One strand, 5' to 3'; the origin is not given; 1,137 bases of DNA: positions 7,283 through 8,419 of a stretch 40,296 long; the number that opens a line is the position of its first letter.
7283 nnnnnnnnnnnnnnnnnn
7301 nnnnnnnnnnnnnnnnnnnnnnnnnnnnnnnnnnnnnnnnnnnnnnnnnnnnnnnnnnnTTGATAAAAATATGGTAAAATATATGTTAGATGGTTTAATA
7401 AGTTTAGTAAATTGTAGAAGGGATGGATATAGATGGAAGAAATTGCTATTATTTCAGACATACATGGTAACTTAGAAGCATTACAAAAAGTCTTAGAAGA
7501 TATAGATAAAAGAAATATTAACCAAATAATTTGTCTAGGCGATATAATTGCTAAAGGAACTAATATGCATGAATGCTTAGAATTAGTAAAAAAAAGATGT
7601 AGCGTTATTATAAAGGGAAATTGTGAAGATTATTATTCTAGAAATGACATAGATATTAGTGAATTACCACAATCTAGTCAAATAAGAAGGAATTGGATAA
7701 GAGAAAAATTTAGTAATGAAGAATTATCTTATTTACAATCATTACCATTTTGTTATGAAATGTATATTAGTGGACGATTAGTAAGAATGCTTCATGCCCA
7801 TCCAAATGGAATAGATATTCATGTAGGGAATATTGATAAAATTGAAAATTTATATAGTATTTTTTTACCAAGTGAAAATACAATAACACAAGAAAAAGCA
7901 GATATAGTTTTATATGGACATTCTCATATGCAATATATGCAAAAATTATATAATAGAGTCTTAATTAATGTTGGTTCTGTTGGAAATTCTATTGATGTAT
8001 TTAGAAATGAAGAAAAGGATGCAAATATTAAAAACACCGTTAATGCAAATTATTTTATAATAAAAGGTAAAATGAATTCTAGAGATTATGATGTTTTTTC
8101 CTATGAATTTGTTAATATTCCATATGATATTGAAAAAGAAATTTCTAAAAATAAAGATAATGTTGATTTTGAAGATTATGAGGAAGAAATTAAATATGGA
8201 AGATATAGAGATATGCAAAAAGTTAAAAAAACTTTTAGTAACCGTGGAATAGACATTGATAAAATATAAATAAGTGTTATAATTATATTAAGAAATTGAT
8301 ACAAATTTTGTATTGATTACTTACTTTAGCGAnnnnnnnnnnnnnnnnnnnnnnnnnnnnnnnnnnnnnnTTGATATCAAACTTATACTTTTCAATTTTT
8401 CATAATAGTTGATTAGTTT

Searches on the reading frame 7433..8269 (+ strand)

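Call 3: search_protein_families(library=pfam, proteins=[window:7433-8269:+], max_evalue=0.01)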
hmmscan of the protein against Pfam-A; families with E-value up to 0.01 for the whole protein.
window:7433-8269:+ (278 aa): 3 families
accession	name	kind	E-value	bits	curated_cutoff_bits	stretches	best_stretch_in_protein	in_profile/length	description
PF12850.12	Metallophos_2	-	7.8e-20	71.9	27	1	3-186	2-138/154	Calcineurin-like phosphoesterase superfamily domain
PF00149.33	Metallophos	-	2.8e-14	54.4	21.5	1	4-166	3-190/191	Calcineurin-like phosphoesterase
PF14582.11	Metallophos_3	-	0.002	18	28.2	1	3-48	7-52/259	Metallophosphoesterase, calcineurin superfamily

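Call 4: search_protein_families(library=ncbifam, proteins=[window:7433-8269:+], max_evalue=0.01)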
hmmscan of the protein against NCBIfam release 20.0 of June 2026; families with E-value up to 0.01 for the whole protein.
window:7433-8269:+ (278 aa): 6 families
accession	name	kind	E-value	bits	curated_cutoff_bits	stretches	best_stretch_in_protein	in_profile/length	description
TIGR00040.1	yfcE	subfamily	2.4e-13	50.4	56.25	2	4-89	3-79/158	YfcE family phosphodiesterase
NF006988.0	PRK09453.1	equivalog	9.1e-13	48.4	117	2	4-43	3-42/183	phosphodiesterase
NF008516.0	PRK11439.1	equivalog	8.1e-08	32.5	326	1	3-183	18-207/218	protein-serine/threonine phosphatase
NF001204.0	PRK00166.1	equivalog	1.5e-06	27.7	176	1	6-63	5-65/276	symmetrical bis(5'-nucleosyl)-tetraphosphatase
NF007425.0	PRK09968.1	equivalog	5.5e-06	26.2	332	1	4-65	17-79/218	protein-serine/threonine phosphatase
TIGR00668.1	apaH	equivalog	0.005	16.3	222.85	1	6-55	5-55/279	bis(5'-nucleosyl)-tetraphosphatase (symmetrical) ApaH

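Call 5: search_protein_families(library=padloc, proteins=[window:7433-8269:+], max_evalue=0.01)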
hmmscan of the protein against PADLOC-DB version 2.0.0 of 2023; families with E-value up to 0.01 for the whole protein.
window:7433-8269:+ (278 aa): 0 families

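Call 6: search_protein_families(library=phrogs, proteins=[window:7433-8269:+], max_evalue=0.01)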
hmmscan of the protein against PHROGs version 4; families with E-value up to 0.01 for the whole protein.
window:7433-8269:+ (278 aa): 4 families
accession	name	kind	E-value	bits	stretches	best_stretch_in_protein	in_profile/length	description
phrog_246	-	other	1.2e-15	58.5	1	6-185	180-374/417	NinI-like serine-threonine phosphatase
phrog_1649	-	other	1.7e-07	31.2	1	2-82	36-120/308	metallo-phosphoesterase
phrog_20114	-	other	5.1e-07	31.1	1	3-66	4-71/131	phosphoesterase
phrog_9096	-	unknown function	3.8e-05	24.6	1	3-66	14-78/157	-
